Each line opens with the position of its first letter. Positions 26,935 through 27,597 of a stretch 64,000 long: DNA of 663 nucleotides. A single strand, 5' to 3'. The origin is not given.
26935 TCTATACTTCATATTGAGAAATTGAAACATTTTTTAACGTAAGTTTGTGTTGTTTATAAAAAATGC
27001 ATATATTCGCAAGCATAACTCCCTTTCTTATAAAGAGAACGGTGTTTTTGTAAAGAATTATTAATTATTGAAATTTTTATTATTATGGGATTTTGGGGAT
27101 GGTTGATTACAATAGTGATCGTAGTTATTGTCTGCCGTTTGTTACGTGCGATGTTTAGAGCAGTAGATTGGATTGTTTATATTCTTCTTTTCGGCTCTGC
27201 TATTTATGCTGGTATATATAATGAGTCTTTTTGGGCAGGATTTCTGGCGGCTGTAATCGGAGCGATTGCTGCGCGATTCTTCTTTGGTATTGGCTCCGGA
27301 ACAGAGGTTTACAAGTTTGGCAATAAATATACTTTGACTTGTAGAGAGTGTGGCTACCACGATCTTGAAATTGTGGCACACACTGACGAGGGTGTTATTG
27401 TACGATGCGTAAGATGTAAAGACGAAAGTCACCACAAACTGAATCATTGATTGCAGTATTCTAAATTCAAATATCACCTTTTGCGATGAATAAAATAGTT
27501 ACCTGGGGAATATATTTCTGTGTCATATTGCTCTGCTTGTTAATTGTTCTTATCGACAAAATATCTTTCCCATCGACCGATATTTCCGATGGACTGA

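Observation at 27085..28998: Low-GC cassette of four small membrane / zinc-ribbon proteins with no recognisable family: best candidate for an undescribed system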

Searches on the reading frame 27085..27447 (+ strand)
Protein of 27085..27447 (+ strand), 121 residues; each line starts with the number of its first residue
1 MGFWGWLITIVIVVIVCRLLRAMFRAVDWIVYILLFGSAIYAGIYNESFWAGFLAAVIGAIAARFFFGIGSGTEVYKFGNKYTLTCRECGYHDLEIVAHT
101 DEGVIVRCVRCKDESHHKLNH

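Call 3: search_protein_families(library=pfam, proteins=[window:27085-27447:+], max_evalue=1)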
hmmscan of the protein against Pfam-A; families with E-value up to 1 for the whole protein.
window:27085-27447:+ (121 aa): 6 families
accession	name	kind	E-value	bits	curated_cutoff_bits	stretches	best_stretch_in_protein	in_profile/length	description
PF01970.21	TctA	-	0.002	17.3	28.9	1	2-82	98-180/423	Tripartite tricarboxylate transporter TctA family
PF13493.11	DUF4118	-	0.016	15.4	28.4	1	6-67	1-62/107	Domain of unknown function (DUF4118)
PF01873.23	eIF-5_eIF-2B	-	0.12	12.7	27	1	75-112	80-115/117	Domain found in IF2B/IF5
PF11862.13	DUF3382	-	0.19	12.5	28.9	1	4-25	38-59/97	Domain of unknown function (DUF3382)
PF20120.5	DUF6510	-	0.24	11.7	26.4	1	83-113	26-59/86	Family of unknown function (DUF6510)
PF25208.1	DUF7838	-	0.26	11.7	28.5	1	77-97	27-47/55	Domain of unknown function (DUF7838)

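Call 4: search_protein_families(library=ncbifam, proteins=[window:27085-27447:+], max_evalue=1)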
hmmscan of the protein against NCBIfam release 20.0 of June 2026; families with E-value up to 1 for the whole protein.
window:27085-27447:+ (121 aa): 2 families
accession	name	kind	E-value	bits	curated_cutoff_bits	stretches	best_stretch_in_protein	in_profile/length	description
NF047912.1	ECs_2282_CxxC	subfamily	0.0062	16.4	37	1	83-114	2-36/60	ECs_2282 family putative zinc-binding protein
NF011481.0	PRK14890.1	equivalog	0.6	10.2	61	0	102-116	35-49/61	putative Zn-ribbon RNA-binding protein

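Call 5: search_protein_families(library=padloc, proteins=[window:27085-27447:+], max_evalue=1)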
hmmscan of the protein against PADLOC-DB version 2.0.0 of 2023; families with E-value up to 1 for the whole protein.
window:27085-27447:+ (121 aa): 0 families

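Call 6: search_protein_families(library=phrogs, proteins=[window:27085-27447:+], max_evalue=1)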
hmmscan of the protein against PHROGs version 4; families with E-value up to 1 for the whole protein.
window:27085-27447:+ (121 aa): 5 families
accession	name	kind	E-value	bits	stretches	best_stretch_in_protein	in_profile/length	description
phrog_24019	-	unknown function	0.073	14.5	0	66-99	16-48/82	-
phrog_1474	-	unknown function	0.12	13.5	1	81-118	57-94/99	unknown function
phrog_23920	-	unknown function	0.12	13.4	1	81-112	2-33/62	-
phrog_23729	-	unknown function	0.2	13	1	82-112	17-43/98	-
phrog_944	-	moron, auxiliary metabolic gene and host takeover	0.32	11.6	1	3-79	115-189/235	membrane protein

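Call 9: list_cluster_members(proteins=[window:27085-27447:+, window:27486-28310:+, window:28336-28695:+, window:28720-28995:+])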
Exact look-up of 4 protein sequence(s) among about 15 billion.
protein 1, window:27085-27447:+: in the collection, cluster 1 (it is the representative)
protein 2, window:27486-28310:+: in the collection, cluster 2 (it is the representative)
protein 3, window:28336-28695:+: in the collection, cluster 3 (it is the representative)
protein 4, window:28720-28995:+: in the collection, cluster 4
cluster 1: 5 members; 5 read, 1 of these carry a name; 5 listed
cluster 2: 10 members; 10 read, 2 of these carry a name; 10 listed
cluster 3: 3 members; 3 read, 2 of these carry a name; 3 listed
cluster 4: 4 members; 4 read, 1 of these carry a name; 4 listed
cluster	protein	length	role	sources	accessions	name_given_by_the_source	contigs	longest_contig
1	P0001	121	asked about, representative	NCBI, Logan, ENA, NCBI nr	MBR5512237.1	MAG: hypothetical protein IKU50_08545 [Bacteroidaceae bacterium] | hypothetical protein [Bacteroidaceae bacterium]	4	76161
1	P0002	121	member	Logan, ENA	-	-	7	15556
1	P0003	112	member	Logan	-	-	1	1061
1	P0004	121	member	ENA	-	-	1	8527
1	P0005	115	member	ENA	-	-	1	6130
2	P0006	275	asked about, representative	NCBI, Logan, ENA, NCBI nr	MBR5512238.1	MAG: hypothetical protein IKU50_08550 [Bacteroidaceae bacterium] | hypothetical protein [Bacteroidaceae bacterium]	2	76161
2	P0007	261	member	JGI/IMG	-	hypothetical protein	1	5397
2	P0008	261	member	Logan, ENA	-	-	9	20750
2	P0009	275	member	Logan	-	-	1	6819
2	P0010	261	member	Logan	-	-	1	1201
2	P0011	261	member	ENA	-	-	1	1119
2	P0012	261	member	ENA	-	-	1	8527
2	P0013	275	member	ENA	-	-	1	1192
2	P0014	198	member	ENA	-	-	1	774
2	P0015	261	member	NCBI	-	-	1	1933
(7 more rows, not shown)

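Call 39: find_homologous_proteins(query=window:27085-27447:+, max_evalue=0.001)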
Query window:27085-27447:+ (121 aa): 4 proteins with E <= 0.001 among 15 candidates.
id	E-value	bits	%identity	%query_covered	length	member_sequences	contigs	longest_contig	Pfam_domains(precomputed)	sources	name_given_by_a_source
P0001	1.5e-76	273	100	100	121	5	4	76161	-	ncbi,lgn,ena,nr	ncbi:MAG: hypothetical protein IKU50_08545 [Bacteroidaceae bacterium]|nr:hypothetical protein [Bacte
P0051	1.8e-36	143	57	100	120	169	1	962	-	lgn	-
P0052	5.3e-36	141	55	100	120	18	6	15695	-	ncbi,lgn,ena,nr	ncbi:MAG: hypothetical protein IKV80_06855 [Bacteroidales bacterium]|nr:hypothetical protein [Bacter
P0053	4.3e-29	119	50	100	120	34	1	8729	-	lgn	-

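Call 43: find_encoding_contigs(protein=P0052, flank=8000, max_places=3)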
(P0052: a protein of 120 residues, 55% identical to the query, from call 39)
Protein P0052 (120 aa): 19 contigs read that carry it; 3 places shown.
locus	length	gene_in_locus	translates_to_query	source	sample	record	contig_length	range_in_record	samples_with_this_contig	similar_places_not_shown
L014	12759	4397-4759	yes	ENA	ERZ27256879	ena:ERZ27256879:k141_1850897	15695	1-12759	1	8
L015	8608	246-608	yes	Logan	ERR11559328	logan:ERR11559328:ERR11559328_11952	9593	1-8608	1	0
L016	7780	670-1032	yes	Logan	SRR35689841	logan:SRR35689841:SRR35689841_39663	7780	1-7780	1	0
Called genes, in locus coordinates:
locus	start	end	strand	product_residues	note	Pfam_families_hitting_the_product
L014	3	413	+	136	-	?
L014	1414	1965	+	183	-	-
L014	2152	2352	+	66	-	-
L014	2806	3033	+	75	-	-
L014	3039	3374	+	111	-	PF01809:YidD (weak)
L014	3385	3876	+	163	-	PF08239:SH3_3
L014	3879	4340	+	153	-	-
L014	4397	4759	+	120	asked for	-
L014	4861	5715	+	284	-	PF04055:Radical_SAM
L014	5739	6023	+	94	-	-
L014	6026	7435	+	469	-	PF04055:Radical_SAM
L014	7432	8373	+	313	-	PF04055:Radical_SAM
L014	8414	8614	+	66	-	-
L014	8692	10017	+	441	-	PF04055:Radical_SAM, PF13353:Fer4_12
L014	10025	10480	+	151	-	-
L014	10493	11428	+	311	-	PF04055:Radical_SAM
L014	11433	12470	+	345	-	PF05343:Peptidase_M42, PF01546:Peptidase_M20, PF02127:Peptidase_M18 (weak)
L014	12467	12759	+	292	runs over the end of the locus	PF00535:Glycos_transf_2, PF10111:Glyco_tranf_2_2, PF13641:Glyco_tranf_2_3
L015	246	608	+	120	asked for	-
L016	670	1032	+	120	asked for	-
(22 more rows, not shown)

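Call 44: find_encoding_contigs(protein=P0053, flank=8000, max_places=2)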
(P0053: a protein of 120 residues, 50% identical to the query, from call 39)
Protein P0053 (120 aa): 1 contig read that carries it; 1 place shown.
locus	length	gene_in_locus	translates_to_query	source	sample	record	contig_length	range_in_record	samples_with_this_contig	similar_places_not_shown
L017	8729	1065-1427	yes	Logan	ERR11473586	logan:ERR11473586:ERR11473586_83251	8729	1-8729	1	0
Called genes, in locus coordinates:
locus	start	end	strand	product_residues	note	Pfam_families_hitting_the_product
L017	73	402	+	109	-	-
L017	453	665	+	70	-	-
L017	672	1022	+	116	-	PF01809:YidD (weak)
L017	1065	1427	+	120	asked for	-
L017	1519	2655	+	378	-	PF13353:Fer4_12, PF04055:Radical_SAM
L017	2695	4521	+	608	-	PF02624:YcaO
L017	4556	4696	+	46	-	-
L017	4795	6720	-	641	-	PF07719:TPR_2 (faint), PF03544:TonB_C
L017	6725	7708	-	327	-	-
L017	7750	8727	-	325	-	?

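Call 78: search_solved_structures(query=A2, max_evalue=1)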
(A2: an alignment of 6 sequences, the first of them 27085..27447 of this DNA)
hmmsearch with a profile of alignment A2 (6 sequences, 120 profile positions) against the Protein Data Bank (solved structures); distinct sequences matched with E-value up to 1: 3.
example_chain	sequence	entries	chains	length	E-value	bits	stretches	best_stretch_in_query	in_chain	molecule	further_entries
5m45_A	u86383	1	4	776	0.05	17.1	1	44-92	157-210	Acetone carboxylase alpha subunit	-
5svb_A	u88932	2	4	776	0.05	17.1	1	44-92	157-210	Acetone carboxylase alpha subunit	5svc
1ma3_A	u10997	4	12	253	0.15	15.6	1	50-112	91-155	Transcriptional regulatory protein, Sir2 family | NAD-dependent deacetylase 2 | NAD-dependent protein deacylase 2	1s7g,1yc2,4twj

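Call 84: search_protein_families(library=pfam, proteins=[L014:2806-3030:+, L014:3039-3371:+, L014:3879-4337:+, L014:5739-6020:+, L014:10025-10477:+, L014:4861-5712:+], max_evalue=0.01)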
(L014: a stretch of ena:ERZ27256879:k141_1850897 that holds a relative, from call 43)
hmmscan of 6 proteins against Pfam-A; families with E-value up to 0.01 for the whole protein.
L014:2806-3030:+ (75 aa): 1 family
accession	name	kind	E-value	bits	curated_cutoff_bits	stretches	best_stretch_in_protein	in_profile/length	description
PF13783.11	DUF4177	-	0.0033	18.1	25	1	2-45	2-46/65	Domain of unknown function (DUF4177)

L014:3039-3371:+ (111 aa): 1 family
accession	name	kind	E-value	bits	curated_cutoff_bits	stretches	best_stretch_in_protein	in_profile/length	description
PF01809.23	YidD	-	3.6e-06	27.1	27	1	4-58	3-58/67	Putative membrane protein insertion efficiency factor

L014:3879-4337:+ (153 aa): 0 families

L014:5739-6020:+ (94 aa): 0 families

L014:10025-10477:+ (151 aa): 0 families

L014:4861-5712:+ (284 aa): 1 family
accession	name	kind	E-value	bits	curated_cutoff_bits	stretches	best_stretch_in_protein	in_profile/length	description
PF04055.27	Radical_SAM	-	1.6e-09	38.6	29.5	1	11-151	2-163/166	Radical SAM superfamily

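Call 85: predict_structure(alignment_id=A4)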
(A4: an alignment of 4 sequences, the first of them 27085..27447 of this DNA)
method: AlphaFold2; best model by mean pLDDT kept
length: 121 residues; sequences in the alignment: 4
mean_pLDDT: 63.5   pTM: 0.37
mean pLDDT of the five models: 63.5, 63.3, 62.9, 59.2, 58.0
residues with pLDDT >= 90: 0; 70-90: 26; 50-70: 86; < 50: 9
segments of 3 or more residues with pLDDT < 50: 22-26, 68-71
pLDDT, mean of each block of 10 residues (from residue 1): 66 62 51 65 59 63 54 60 65 73 74 72 54
secondary structure, 60 per line:
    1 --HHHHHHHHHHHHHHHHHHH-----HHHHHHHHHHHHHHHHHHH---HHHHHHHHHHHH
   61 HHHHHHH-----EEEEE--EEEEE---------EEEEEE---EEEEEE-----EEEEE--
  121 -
elements in order: H3-21 H27-45 H49-67 E73-77 E80-84 E94-99 E103-108 E114-118

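Call 90: fold_search(model_id=the predicted structure, library=pdb)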
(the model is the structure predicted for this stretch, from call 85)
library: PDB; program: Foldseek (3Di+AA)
matches with E <= 10: 339; with E <= 0.001: 0
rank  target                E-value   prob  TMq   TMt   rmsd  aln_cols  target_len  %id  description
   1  6zp4_4                3.7e-01  0.33  0.23  0.20  12.5        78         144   13  SARS-CoV-2 Nsp1 bound to a human 43S preinitiation ribosome complex - state 2 (released 2020-07-29)
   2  8ro0_TF               4.4e-01  0.11  0.19  0.06  16.9        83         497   18  Structure of the C. elegans Intron Lariat Spliceosome primed for disassembly (ILS') (released 2024-08-07)
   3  6fyx_m                5.7e-01  0.82  0.26  0.22   2.4        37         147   24  Structure of a partial yeast 48S preinitiation complex with eIF5 N-terminal domain (model C1) (released 2018-12-05)
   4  2k3r_MODEL_1_A        5.7e-01  0.20  0.25  0.32  14.2       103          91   12  Pfu Rpp21 structure and assignments (released 2008-12-02)
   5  6k0a_G                5.7e-01  0.14  0.27  0.27  15.0       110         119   13  cryo-EM structure of an archaeal Ribonuclease P (released 2019-06-19)
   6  2qmu_C                6.5e-01  0.28  0.26  0.24  12.4        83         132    8  Structure of an archaeal heterotrimeric initiation factor 2 reveals a nucleotide state between the GTP and the GDP sta (released 2007-11-06)
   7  5t3a                  9.0e-01  0.10  0.22  0.13  15.6       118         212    8  Maedi-Visna virus (MVV) integrase CCD-CTD (residues 60-275) (released 2017-01-18)
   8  7zpp_N                9.6e-01  0.33  0.21  0.10   6.1        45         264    9  Cryo-EM structure of the MVV CSC intasome at 4.5A resolution (released 2022-05-11)
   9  4hck_MODEL_1_A        9.6e-01  0.25  0.20  0.36   7.6        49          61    8  HUMAN HCK SH3 DOMAIN, NMR, 25 STRUCTURES (released 1998-06-17)
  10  1k81_MODEL_1_A        9.6e-01  0.20  0.20  0.48   3.7        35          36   26  NMR Structure of the Zinc-Ribbon Domain within Translation Initiation Factor 2 Subunit beta (released 2002-04-24)
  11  7zpp_A                1.0e+00  0.13  0.22  0.11  12.0        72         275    7  Cryo-EM structure of the MVV CSC intasome at 4.5A resolution (released 2022-05-11)
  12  1x0t                  1.1e+00  0.11  0.23  0.25  15.2        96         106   11  Crystal structure of ribonuclease P protein Ph1601p from Pyrococcus horikoshii OT3 (released 2005-11-15)
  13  8ppl_Is               1.3e+00  0.15  0.22  0.17  12.4        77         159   13  MERS-CoV Nsp1 bound to the human 43S pre-initiation complex (released 2023-10-18)
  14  7u32_E                1.4e+00  0.10  0.21  0.10  12.6        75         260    8  MVV cleaved synaptic complex (CSC) intasome at 3.4 A resolution (released 2022-05-11)
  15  2zae_D                1.5e+00  0.09  0.23  0.27  14.3        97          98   11  Crystal structure of protein Ph1601p in complex with protein Ph1771p of archaeal ribonuclease P from Pyrococcus horiko (released 2008-10-14)
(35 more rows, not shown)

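Call 93: find_related_loci(query=A2, collection=viral_contigs, flank=6000)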
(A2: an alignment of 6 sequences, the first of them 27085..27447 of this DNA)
Query A2 (121 aa) in viral_contigs; peptide patterns used: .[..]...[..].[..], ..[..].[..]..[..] (x = any residue, [..] = any of these).
55 stretches matched a pattern; 2 encode a relative of the query (tblastn E <= 1e-3); 2 distinct loci.
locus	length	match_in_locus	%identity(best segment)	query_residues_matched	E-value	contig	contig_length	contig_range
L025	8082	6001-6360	52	1-121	5e-37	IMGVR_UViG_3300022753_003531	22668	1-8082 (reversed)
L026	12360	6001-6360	52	1-121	5e-37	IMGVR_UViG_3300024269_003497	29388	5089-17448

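Call 108: search_dna_similar(query=window:27085-27447:+, collection=phages, mode=protein, max_evalue=0.001, max_rows=5)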
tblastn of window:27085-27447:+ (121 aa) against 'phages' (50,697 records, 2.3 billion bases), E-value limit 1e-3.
No match.
